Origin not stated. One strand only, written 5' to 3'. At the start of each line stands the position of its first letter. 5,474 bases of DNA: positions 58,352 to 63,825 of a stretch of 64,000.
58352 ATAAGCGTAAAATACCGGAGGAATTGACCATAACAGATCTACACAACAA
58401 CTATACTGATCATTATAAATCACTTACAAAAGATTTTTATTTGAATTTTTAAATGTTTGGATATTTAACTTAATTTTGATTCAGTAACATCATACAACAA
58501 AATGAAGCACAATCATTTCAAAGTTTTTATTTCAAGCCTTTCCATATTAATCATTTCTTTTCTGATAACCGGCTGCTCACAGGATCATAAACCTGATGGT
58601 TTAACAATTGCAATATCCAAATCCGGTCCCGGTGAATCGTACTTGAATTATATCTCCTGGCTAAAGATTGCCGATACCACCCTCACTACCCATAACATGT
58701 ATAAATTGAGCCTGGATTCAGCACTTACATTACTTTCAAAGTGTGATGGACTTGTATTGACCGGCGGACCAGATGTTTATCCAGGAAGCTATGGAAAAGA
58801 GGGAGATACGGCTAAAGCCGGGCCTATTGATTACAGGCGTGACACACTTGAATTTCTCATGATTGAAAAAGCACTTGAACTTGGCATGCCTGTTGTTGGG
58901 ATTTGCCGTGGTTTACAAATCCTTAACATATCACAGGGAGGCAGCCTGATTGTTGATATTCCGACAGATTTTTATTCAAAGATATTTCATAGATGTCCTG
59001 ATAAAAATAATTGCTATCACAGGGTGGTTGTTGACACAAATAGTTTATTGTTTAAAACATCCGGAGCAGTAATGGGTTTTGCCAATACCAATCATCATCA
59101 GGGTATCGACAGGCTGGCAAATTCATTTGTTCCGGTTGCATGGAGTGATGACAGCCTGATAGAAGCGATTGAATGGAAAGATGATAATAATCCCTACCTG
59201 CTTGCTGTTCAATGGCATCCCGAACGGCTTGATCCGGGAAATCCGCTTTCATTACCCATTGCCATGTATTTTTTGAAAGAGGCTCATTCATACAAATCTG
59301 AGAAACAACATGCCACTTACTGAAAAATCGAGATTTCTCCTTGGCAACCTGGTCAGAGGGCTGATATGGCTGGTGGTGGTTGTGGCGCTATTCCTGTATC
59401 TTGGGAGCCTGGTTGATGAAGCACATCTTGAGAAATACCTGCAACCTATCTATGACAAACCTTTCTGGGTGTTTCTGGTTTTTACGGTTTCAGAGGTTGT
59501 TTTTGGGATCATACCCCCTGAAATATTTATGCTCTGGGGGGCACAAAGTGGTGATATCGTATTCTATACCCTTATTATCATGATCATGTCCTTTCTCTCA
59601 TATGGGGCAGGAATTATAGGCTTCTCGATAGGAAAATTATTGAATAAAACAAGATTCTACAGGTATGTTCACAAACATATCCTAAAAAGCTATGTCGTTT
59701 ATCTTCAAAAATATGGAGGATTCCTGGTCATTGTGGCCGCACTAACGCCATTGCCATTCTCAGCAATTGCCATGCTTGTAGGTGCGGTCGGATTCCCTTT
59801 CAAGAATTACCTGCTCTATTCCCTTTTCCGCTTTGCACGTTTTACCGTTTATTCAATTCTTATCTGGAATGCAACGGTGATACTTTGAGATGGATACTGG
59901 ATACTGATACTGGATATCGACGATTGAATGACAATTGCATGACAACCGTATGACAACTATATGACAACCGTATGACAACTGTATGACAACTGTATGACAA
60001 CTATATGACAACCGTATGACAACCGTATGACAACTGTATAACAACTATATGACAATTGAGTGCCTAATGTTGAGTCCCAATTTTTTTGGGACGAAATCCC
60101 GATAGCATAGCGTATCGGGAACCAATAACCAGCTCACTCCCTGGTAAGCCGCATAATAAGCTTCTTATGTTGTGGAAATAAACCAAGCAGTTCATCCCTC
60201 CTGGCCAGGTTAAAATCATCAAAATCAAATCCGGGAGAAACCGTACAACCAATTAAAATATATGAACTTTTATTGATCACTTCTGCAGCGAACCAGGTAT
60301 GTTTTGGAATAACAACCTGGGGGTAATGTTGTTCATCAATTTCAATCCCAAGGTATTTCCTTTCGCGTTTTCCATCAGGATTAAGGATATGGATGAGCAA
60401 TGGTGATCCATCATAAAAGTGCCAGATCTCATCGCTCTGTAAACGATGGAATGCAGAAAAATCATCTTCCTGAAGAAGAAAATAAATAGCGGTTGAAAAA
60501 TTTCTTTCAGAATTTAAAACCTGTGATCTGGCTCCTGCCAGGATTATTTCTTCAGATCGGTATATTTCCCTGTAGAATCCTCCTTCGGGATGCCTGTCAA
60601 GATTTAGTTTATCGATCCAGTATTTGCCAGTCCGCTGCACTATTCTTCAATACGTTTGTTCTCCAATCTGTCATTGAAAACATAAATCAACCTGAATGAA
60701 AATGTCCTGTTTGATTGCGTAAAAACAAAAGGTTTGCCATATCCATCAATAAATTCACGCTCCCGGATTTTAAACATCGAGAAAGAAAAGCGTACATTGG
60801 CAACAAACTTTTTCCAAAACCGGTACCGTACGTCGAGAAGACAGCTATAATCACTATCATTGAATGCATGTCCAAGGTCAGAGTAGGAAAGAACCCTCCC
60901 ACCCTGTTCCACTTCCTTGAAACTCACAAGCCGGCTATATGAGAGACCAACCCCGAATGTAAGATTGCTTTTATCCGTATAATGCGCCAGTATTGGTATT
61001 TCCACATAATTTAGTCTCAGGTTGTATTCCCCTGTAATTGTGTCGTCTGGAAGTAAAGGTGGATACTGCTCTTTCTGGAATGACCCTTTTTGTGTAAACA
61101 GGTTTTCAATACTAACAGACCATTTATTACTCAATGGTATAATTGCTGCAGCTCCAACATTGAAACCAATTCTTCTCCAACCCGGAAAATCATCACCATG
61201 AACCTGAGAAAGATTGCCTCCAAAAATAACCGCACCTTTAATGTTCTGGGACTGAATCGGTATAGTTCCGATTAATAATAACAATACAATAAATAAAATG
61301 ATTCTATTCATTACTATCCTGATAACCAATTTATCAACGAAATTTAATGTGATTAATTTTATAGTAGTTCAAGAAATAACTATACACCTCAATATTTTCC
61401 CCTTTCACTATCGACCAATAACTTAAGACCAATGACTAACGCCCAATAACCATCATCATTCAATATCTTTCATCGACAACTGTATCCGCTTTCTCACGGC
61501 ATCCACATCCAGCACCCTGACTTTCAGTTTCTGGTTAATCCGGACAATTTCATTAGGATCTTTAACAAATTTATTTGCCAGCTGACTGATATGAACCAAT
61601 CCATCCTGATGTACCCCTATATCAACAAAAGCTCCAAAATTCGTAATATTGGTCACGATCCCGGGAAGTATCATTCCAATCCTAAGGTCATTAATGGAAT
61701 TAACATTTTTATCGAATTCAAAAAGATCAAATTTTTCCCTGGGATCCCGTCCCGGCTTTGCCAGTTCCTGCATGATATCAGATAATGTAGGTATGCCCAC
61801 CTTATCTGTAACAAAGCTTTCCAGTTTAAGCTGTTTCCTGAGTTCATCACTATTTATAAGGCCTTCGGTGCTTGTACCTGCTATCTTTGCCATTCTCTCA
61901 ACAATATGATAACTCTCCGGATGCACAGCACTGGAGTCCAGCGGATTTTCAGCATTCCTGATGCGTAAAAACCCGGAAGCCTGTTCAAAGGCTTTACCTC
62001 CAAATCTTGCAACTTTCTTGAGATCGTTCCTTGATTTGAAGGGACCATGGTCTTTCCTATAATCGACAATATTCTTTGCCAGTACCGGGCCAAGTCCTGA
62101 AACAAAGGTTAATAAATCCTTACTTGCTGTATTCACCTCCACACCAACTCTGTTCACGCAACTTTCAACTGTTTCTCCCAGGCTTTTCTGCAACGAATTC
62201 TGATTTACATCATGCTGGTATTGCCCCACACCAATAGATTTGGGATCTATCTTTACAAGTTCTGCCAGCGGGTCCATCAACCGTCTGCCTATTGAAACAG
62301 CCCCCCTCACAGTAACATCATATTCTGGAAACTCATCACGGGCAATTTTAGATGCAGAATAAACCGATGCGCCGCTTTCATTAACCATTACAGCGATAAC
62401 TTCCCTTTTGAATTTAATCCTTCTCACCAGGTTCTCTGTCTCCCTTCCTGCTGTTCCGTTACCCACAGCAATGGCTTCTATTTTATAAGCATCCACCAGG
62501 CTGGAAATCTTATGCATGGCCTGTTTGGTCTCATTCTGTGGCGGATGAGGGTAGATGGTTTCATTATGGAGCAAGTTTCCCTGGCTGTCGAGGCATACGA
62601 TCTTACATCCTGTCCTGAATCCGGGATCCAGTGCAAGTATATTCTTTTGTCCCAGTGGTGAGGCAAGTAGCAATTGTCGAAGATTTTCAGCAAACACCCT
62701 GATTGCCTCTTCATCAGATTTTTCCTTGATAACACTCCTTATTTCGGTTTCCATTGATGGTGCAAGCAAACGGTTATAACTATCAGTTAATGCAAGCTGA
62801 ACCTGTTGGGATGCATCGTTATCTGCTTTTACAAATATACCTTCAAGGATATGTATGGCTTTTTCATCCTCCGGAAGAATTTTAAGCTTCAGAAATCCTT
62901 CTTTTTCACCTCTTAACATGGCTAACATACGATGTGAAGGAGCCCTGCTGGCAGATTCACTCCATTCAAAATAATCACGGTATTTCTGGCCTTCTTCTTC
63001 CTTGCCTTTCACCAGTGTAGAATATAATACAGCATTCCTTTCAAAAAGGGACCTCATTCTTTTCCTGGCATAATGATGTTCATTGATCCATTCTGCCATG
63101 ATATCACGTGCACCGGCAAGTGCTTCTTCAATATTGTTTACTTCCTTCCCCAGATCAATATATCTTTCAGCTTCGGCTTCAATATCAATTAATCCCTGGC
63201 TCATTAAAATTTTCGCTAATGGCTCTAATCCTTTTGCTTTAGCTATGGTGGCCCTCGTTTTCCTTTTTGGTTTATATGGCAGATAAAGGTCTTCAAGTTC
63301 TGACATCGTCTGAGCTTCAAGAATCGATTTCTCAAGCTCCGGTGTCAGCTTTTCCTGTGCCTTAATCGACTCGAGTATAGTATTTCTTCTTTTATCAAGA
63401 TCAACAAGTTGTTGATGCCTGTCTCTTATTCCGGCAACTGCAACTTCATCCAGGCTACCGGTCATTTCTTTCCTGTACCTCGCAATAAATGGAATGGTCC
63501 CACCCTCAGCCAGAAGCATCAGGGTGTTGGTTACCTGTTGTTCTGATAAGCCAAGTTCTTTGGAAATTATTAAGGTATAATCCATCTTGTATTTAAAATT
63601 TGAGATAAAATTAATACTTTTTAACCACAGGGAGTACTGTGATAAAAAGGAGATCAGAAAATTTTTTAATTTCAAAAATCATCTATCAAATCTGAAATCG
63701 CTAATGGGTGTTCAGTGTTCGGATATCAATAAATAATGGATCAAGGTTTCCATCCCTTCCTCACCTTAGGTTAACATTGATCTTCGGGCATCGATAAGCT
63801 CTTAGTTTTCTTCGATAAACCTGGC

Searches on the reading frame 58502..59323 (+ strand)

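Call 25: search_protein_families(library=ncbifam, proteins=[window:58502-59323:+], max_evalue=0.00001)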
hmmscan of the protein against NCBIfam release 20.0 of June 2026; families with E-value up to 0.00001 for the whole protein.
window:58502-59323:+ (273 aa): 5 families
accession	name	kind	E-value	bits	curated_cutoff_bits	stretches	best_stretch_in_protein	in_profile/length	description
NF008471.0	PRK11366.1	equivalog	1.1e-21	77.5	266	1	76-270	57-253/254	gamma-glutamyl-gamma-aminobutyrate hydrolase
NF001975.0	PRK00758.1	equivalog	9e-10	38.4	198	1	78-241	40-164/185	GMP synthase subunit A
NF045546.1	GCDPHdlase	equivalog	1.2e-08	35.3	250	1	102-243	67-182/198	gamma-glutamyl-CDP-amidate hydrolase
TIGR00888.1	guaA_Nterm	equivalog_domain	3.3e-08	33.1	172.15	1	120-241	62-166/188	glutamine-hydrolyzing GMP synthase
NF000848.1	PRK00074.1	equivalog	8.5e-06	24.6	400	0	122-241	64-169/512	glutamine-hydrolyzing GMP synthase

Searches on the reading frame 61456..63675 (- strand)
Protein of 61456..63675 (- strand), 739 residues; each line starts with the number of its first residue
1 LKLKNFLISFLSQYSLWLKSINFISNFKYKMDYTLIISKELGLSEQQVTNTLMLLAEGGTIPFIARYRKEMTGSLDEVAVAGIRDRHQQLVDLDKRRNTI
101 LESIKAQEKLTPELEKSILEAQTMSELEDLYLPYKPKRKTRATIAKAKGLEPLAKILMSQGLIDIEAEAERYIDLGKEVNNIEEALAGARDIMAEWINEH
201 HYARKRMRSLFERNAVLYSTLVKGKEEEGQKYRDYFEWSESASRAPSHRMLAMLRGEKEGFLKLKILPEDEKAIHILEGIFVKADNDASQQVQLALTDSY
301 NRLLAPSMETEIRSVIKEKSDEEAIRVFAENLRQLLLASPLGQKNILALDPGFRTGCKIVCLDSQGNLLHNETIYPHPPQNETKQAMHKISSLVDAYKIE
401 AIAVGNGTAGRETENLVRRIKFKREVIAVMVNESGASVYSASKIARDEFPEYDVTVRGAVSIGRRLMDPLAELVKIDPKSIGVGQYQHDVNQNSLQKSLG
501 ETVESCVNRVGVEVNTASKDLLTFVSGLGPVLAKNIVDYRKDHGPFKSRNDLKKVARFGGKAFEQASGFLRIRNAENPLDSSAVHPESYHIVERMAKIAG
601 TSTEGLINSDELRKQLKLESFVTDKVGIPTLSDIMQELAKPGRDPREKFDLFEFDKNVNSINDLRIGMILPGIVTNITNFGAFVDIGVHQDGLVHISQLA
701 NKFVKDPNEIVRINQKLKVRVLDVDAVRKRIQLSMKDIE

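Call 25: search_protein_families(library=ncbifam, proteins=[window:61456-63675:-], max_evalue=0.00001)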
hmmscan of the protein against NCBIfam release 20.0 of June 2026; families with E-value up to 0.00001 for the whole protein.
window:61456-63675:- (739 aa): 30 families (the best 25 are shown)
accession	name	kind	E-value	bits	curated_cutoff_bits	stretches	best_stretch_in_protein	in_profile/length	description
NF005208.0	PRK06676.1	equivalog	4.5e-21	75.3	368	1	660-738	187-264/391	30S ribosomal protein S1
NF004953.0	PRK06299.1-3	equivalog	1.4e-20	73.2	720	1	657-738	204-284/580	30S ribosomal protein S1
NF040579.1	S1_dom_CvfD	subfamily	7.3e-20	71.3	117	1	665-737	2-74/113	CvfD/Ygs/GSP13 family RNA-binding post-transcriptional regulator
NF005973.0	PRK08059.1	equivalog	4.4e-19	68.8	148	1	663-738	4-79/123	S1 domain-containing post-transcriptional regulator GSP13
NF004952.0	PRK06299.1-2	equivalog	5.4e-19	67.9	524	1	659-738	211-289/580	30S ribosomal protein S1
NF005911.0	PRK07899.1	equivalog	8.6e-19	67.6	691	1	660-737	202-278/486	30S ribosomal protein S1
TIGR00717.1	rpsA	equivalog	2.7e-18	65.8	577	1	657-738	178-258/516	30S ribosomal protein S1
NF004954.0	PRK06299.1-4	equivalog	3.5e-18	65.1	727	1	661-738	186-262/560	30S ribosomal protein S1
NF000907.0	PRK00087.1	equivalog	3.6e-18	65.1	624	1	663-739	560-636/671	bifunctional 4-hydroxy-3-methylbut-2-enyl diphosphate reductase/30S ribosomal protein S1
NF004473.0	PRK05807.1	equivalog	3.2e-17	63.2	178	1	664-737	3-74/136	S1 domain-containing RNA-binding protein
NF004951.0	PRK06299.1-1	equivalog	1.9e-16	59.5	918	1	661-738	186-262/556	30S ribosomal protein S1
NF004955.0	PRK06299.1-5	equivalog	3.4e-16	58.6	878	1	659-738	191-269/566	30S ribosomal protein S1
NF006363.0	PRK08582.1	equivalog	4.4e-16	59.3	171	1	665-736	4-74/140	S1 domain-containing RNA-binding protein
TIGR03591.1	polynuc_phos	equivalog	5.7e-15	54.8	525.05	1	661-737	613-688/689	polyribonucleotide nucleotidyltransferase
NF008805.1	PRK11824.1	equivalog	7.3e-15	54.4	471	1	661-737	607-682/683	polyribonucleotide nucleotidyltransferase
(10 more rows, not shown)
